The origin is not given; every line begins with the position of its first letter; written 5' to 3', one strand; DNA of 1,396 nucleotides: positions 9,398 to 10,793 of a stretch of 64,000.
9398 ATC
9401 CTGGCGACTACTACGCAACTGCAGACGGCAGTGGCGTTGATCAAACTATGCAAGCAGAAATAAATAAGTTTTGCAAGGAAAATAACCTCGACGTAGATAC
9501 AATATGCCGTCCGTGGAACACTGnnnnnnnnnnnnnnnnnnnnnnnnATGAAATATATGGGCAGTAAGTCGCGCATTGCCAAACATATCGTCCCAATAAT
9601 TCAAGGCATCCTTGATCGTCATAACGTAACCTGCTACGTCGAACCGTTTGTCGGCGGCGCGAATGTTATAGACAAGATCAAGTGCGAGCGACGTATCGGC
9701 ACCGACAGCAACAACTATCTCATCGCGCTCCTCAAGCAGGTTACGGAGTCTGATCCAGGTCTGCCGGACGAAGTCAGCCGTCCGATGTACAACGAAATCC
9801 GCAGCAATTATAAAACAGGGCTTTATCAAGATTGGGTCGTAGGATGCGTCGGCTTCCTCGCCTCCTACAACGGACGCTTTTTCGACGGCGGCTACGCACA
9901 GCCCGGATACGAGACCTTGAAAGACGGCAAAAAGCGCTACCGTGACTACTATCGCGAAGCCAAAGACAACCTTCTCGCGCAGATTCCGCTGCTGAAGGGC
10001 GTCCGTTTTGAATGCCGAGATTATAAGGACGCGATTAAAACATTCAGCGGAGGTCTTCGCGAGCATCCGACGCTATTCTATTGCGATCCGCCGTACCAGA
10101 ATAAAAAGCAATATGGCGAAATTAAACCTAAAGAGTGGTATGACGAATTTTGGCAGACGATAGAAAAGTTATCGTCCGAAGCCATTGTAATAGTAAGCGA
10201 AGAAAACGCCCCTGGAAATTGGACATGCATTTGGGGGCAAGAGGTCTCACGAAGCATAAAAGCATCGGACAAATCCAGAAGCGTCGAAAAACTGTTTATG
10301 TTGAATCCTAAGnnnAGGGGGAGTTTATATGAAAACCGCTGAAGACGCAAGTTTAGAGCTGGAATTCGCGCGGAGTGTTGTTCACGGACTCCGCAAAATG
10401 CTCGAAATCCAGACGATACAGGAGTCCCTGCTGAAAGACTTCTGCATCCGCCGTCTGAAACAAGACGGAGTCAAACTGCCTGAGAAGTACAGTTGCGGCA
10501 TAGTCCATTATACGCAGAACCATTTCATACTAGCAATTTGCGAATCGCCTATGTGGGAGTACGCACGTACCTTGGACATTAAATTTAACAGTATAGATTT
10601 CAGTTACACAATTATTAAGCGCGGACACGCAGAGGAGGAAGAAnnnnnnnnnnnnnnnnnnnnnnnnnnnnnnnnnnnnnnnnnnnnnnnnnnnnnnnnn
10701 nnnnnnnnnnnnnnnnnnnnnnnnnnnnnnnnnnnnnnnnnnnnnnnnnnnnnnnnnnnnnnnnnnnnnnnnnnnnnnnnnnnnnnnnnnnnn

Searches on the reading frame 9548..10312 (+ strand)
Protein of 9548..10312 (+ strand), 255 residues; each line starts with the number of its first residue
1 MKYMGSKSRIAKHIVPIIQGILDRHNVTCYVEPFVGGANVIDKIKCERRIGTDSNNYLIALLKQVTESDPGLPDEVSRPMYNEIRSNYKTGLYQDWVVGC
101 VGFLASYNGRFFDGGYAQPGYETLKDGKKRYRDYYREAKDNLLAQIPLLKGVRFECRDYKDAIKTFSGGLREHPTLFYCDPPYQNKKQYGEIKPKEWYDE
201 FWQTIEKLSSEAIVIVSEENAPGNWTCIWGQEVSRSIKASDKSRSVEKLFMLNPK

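Call 10: search_protein_families(library=pfam, proteins=[window:9548-10312:+], max_evalue=0.01)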
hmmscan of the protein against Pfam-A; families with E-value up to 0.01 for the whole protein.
window:9548-10312:+ (255 aa): 1 family
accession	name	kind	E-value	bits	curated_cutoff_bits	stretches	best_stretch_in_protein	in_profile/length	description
PF02086.21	MethyltransfD12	-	1.9e-15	57.8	22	1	3-200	1-205/253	D12 class N6 adenine-specific DNA methyltransferase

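Call 23: find_related_loci(query=A2, collection=viral_contigs, flank=6000)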
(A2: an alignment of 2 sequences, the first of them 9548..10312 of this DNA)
Query A2 (255 aa) in viral_contigs; peptide patterns used: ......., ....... (x = any residue, [..] = any of these).
599 stretches matched a pattern (row limit reached: there are more); 543 encode a relative of the query (tblastn E <= 1e-3); the best 80 are kept; 80 distinct loci.
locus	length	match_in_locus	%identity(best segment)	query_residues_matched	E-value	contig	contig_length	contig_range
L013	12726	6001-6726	60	1-252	8e-90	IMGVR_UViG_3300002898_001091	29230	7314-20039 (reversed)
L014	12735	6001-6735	56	1-253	9e-85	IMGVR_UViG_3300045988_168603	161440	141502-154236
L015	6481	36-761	57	1-251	2e-84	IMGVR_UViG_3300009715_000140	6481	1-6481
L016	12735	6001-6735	55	1-253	5e-84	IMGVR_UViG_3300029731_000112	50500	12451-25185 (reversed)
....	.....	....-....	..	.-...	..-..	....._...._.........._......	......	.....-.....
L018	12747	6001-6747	54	1-253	7e-84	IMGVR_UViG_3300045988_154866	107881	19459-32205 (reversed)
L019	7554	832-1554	54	1-251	2e-83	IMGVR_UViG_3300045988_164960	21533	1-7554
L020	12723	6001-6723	53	1-251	1e-81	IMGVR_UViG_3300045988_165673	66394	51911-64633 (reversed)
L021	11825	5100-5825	54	1-251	1e-79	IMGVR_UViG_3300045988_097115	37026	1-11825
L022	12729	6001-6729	52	1-251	9e-82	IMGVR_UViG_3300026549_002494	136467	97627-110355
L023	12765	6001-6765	50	1-250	2e-77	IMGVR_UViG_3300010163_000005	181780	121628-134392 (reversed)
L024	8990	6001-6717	51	1-250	6e-77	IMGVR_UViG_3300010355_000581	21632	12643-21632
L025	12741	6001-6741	49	1-252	4e-75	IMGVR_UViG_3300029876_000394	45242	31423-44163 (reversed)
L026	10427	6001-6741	49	1-252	1e-74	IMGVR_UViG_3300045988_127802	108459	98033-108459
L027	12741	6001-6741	49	1-252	1e-74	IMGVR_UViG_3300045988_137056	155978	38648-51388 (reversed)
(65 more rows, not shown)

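Call 26: find_homologous_proteins(query=window:9548-10312:+, max_evalue=1e-60)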
Query window:9548-10312:+ (255 aa): 1053 proteins with E <= 1e-60 among 4053 candidates; the best 120 are listed.
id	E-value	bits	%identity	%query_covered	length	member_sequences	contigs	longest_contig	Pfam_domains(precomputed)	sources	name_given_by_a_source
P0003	6.0e-175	598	100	100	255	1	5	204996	PF02086.22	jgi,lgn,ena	-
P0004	9.8e-128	443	76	100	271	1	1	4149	PF02086.22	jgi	jgi:DNA adenine methylase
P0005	2.2e-93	331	63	99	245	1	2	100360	PF02086.22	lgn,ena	-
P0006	1.4e-90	321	59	98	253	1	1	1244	PF02086.22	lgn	-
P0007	1.3e-89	318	60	98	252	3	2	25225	PF02086.22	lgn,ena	-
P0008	2.8e-88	314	59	98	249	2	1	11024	PF02086.22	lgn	-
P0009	9.6e-88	312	58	99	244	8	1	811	PF02086.22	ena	-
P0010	2.0e-87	311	58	99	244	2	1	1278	PF02086.22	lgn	-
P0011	2.1e-86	308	58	100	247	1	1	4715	PF02086.22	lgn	-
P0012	2.1e-86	308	60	99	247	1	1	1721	PF02086.22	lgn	-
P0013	2.1e-86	308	58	99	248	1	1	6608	PF02086.22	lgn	-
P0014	7.2e-86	306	58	100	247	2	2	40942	PF02086.22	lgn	-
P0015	7.7e-86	306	58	100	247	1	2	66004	PF02086.22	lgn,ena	-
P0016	1.2e-85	305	57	100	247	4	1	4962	PF02086.22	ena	-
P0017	1.4e-85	305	58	100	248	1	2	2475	PF02086.22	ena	-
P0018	1.5e-85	305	59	99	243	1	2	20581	PF02086.22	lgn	-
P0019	1.7e-85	305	56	97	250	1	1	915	PF02086.22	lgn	-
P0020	2.1e-85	304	58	99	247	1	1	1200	PF02086.22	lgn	-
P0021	2.3e-85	304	57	97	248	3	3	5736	PF02086.22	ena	-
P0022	2.4e-85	304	58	98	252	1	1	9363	PF02086.22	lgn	-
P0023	3.2e-85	304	59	98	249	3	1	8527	PF02086.22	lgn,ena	-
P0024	6.3e-85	303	57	98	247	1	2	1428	PF02086.22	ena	-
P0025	7.0e-85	303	58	99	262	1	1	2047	PF02086.22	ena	-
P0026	1.3e-84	302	57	99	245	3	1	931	PF02086.22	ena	-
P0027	1.4e-84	302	56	98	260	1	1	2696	PF02086.22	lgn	-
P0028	1.5e-84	302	56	100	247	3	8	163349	PF02086.22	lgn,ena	-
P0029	1.9e-84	301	57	98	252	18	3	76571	PF02086.22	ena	-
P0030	2.0e-84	301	56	100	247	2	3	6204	PF02086.22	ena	-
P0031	2.1e-84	301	58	98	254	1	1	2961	PF02086.22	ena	-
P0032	3.2e-84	301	57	99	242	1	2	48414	PF02086.22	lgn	-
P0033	4.0e-84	300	57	98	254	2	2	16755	PF02086.22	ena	-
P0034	5.4e-84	300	57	98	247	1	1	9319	PF02086.22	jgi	jgi:DNA adenine methylase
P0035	6.2e-84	300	56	99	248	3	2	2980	PF02086.22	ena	-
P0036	6.2e-84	300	58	100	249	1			PF02086.22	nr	nr:MAG TPA: DNA adenine methylase [Caudoviricetes sp.]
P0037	6.9e-84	299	58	98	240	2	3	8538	PF02086.22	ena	-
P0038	7.8e-84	299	59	98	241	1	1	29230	PF02086.22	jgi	-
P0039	8.1e-84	299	58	98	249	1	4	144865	PF02086.22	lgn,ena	-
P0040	8.2e-84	299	58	97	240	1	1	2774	PF02086.22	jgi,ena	-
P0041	9.2e-84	299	57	99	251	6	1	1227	PF02086.22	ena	-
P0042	1.4e-83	298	59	99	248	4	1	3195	PF02086.22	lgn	-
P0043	1.4e-83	298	57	98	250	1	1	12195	PF02086.22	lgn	-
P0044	1.4e-83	298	58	97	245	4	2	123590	PF02086.22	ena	-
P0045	1.5e-83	298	57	98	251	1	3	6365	PF02086.22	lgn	-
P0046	1.6e-83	298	56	99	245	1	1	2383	PF02086.22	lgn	-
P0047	1.9e-83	298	58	98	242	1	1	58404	PF02086.22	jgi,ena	-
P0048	2.0e-83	298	56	98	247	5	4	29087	PF02086.22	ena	-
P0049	2.1e-83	298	58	98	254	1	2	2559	PF02086.22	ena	-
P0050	2.2e-83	298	57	97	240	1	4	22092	PF02086.22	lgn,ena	-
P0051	2.3e-83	298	56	100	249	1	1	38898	PF02086.22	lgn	-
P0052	2.8e-83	297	57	98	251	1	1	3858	PF02086.22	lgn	-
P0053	3.0e-83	297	59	98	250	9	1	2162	PF02086.22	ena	-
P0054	3.0e-83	297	57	98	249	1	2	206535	PF02086.22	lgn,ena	-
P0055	3.9e-83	297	57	100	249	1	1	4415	PF02086.22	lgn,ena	-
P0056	4.8e-83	297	57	98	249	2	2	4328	PF02086.22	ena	-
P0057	5.4e-83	297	56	100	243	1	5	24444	PF02086.22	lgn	-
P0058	6.3e-83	296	56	100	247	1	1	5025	PF02086.22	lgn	-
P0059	6.6e-83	296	56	98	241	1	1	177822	PF02086.22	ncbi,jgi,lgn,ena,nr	ncbi:MAG: DNA adenine methylase [Melioribacteraceae bacterium]|nr:DNA adenine methylase [Melioribact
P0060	6.8e-83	296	57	99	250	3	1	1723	PF02086.22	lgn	-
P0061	7.0e-83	296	58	98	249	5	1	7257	PF02086.22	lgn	-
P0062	1.0e-82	296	55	100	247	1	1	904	PF02086.22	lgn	-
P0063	1.0e-82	296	57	100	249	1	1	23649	PF02086.22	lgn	-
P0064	1.0e-82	296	56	100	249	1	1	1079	PF02086.22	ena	-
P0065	1.1e-82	295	57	99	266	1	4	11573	PF02086.22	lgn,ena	-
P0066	1.1e-82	295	57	99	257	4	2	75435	PF02086.22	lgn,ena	-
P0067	1.4e-82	295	57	100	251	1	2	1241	PF02086.22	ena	-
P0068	2.0e-82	295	57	98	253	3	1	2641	PF02086.22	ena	-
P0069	2.2e-82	295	57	100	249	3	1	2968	PF02086.22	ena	-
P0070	2.6e-82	294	57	99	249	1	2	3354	PF02086.22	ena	-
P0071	2.7e-82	294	56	98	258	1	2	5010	PF02086.22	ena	-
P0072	2.7e-82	294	58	99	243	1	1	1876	PF02086.22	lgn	-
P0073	2.8e-82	294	57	98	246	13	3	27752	PF02086.22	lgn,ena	-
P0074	2.8e-82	294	57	100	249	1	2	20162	PF02086.22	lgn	-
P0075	3.0e-82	294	54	99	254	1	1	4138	PF02086.22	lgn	-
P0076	3.3e-82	294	57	97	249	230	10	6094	PF02086.22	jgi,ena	-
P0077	3.7e-82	294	57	100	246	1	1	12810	PF02086.22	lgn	-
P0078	4.0e-82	294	55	99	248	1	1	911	PF02086.22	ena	-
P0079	5.1e-82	293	56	98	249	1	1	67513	PF02086.22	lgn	-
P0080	5.3e-82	293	55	98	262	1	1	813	PF02086.22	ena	-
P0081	5.4e-82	293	56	99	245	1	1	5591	PF02086.22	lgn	-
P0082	6.0e-82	293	57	100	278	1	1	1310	PF02086.22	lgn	-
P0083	6.8e-82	293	57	99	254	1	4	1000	PF02086.22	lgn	-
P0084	8.9e-82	293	57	98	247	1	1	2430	PF02086.22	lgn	-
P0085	9.3e-82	292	55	100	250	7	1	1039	PF02086.22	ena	-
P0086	1.2e-81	292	56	98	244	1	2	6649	PF02086.22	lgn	-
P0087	1.3e-81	292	56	98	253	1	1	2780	PF02086.22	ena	-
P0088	1.4e-81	292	56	99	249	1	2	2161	PF02086.22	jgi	jgi:DNA adenine methylase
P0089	1.4e-81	292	57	98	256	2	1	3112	PF02086.22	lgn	-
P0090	1.5e-81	292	56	100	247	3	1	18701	PF02086.22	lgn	-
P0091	1.8e-81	291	58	98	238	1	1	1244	PF02086.22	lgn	-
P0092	1.9e-81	291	57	98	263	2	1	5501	PF02086.22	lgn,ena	-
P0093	2.1e-81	291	56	98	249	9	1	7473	PF02086.22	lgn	-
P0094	2.2e-81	291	56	99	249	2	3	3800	PF02086.22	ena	-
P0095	2.3e-81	291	57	99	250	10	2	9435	PF02086.22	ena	-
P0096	2.4e-81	291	55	100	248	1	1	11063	PF02086.22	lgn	-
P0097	2.5e-81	291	56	100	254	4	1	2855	PF02086.22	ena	-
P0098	2.7e-81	291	56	99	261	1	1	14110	PF02086.22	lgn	-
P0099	2.8e-81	291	55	100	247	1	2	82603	PF02086.22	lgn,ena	-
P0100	3.2e-81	291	57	97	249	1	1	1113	PF02086.22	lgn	-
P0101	3.2e-81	291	55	100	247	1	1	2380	PF02086.22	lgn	-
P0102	3.7e-81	291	54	98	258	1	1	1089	PF02086.22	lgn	-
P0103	3.8e-81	290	58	98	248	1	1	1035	PF02086.22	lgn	-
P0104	3.8e-81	290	55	100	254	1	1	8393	PF02086.22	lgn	-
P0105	3.9e-81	290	57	98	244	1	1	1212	PF02086.22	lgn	-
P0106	4.4e-81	290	55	100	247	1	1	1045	PF02086.22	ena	-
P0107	4.7e-81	290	57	99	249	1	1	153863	PF02086.22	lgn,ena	-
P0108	4.8e-81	290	54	99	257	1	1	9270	PF02086.22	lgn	-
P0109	5.2e-81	290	58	98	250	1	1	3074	PF02086.22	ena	-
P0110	5.5e-81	290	57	99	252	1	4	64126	PF02086.22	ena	-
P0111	5.6e-81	290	57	99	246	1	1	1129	PF02086.22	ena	-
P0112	7.4e-81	290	56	98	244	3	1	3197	PF02086.22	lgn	-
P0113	7.6e-81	289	56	99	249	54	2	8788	PF02086.22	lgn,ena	-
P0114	8.5e-81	289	57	98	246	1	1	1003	PF02086.22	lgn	-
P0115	9.2e-81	289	56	97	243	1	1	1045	PF02086.22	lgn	-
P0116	1.1e-80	289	56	98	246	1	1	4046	PF02086.22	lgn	-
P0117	1.1e-80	289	57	98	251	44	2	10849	PF02086.22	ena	-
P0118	1.2e-80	289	55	98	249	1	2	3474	PF02086.22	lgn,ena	-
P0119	1.2e-80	289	56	97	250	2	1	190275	PF02086.22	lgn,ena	-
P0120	1.2e-80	289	55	100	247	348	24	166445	PF02086.22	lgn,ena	-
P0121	1.2e-80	289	53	100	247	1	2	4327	PF02086.22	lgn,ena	-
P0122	1.3e-80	289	57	98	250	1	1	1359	PF02086.22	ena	-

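Call 28: find_encoding_contigs(protein=P0005, flank=6000, max_places=3)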
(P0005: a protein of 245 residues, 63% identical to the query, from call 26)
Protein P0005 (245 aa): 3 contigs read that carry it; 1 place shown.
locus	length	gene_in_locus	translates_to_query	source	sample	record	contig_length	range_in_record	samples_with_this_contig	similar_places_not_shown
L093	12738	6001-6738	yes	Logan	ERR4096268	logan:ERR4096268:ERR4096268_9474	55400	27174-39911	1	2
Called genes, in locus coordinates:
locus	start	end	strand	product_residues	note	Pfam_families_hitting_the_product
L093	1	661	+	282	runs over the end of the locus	PF14528:LAGLIDADG_3 (faint)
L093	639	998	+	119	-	-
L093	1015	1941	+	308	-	PF03837:RecT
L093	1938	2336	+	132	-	PF00436:SSB, PF01336:tRNA_anti-codon (faint)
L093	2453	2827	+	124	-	-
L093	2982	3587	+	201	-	PF05063:MT-A70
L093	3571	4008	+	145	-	-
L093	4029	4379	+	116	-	-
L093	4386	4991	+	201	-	-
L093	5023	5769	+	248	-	PF23023:Anti-Pycsar_Apyc1 (faint), PF12706:Lactamase_B_2 (weak)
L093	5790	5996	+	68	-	-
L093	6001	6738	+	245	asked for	PF02086:MethyltransfD12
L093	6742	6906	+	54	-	-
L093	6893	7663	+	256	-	PF01555:N6_N4_Mtase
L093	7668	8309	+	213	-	PF07505:DUF5131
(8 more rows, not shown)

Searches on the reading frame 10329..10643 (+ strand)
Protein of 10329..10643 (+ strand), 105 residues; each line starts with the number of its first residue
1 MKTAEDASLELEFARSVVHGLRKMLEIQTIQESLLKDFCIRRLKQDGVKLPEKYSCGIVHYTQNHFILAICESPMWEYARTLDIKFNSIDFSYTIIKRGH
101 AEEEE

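Call 10: search_protein_families(library=pfam, proteins=[window:10329-10643:+], max_evalue=0.01)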
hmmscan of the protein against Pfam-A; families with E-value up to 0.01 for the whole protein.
window:10329-10643:+ (105 aa): 0 families

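Call 13: find_homologous_proteins(query=window:10329-10643:+, max_evalue=0.001)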
Query window:10329-10643:+ (105 aa): 2 proteins with E <= 0.001 among 4 candidates.
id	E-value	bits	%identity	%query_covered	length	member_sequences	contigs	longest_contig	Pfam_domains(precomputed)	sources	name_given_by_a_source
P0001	9.7e-64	230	100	100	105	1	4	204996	-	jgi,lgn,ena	-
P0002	2.4e-39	151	69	100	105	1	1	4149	-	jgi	jgi:hypothetical protein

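Call 14: find_encoding_contigs(protein=P0001, flank=10000, max_places=10)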
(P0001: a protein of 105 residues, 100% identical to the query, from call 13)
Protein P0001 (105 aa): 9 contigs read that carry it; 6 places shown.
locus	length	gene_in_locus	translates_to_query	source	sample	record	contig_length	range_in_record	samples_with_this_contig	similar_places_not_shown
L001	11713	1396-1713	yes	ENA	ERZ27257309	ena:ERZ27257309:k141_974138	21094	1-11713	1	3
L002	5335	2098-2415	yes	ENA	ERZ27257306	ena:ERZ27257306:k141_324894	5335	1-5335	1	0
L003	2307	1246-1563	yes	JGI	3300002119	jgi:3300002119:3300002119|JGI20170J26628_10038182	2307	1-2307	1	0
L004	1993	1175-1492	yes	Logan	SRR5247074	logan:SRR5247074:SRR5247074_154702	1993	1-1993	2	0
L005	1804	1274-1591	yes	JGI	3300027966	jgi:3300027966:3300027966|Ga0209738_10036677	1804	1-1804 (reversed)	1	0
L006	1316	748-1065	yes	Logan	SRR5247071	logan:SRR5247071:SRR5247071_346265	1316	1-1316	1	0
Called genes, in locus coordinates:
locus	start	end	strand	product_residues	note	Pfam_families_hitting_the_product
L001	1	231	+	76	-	?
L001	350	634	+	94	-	-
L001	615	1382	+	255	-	PF02086:MethyltransfD12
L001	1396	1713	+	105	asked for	-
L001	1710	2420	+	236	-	PF02511:Thy1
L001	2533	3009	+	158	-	-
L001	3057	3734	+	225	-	-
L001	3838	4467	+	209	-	PF13672:PP2C_2 (faint)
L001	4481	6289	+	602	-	-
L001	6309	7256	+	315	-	-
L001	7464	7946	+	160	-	-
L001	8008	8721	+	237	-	-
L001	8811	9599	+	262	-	-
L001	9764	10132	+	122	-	-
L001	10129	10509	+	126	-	PF11750:DUF3307 (weak)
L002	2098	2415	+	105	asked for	-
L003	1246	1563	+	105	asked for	-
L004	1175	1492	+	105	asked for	-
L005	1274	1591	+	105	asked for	-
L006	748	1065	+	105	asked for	-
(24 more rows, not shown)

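Call 15: find_encoding_contigs(protein=P0002, flank=10000, max_places=10)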
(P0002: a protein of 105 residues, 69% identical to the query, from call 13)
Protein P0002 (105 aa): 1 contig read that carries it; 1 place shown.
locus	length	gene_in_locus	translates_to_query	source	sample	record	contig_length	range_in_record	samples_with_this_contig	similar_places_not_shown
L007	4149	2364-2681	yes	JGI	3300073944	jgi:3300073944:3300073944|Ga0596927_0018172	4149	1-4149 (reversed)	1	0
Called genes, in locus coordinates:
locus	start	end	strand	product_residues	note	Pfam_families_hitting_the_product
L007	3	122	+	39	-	?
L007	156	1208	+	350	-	-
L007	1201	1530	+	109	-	-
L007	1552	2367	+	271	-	PF02086:MethyltransfD12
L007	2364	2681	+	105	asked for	-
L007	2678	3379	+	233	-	PF02511:Thy1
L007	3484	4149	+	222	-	?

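Call 22: find_related_loci(query=A3, collection=viral_contigs, flank=10000)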
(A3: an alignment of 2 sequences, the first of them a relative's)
Query A3 (105 aa) in viral_contigs; peptide patterns used: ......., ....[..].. (x = any residue, [..] = any of these).
83 stretches matched a pattern, but none encodes a relative of the query by tblastn (E <= 1e-3).

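Call 64: search_protein_families(library=phrogs, proteins=[window:10329-10643:+], max_evalue=0.00001)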
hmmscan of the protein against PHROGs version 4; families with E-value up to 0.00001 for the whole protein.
window:10329-10643:+ (105 aa): 0 families
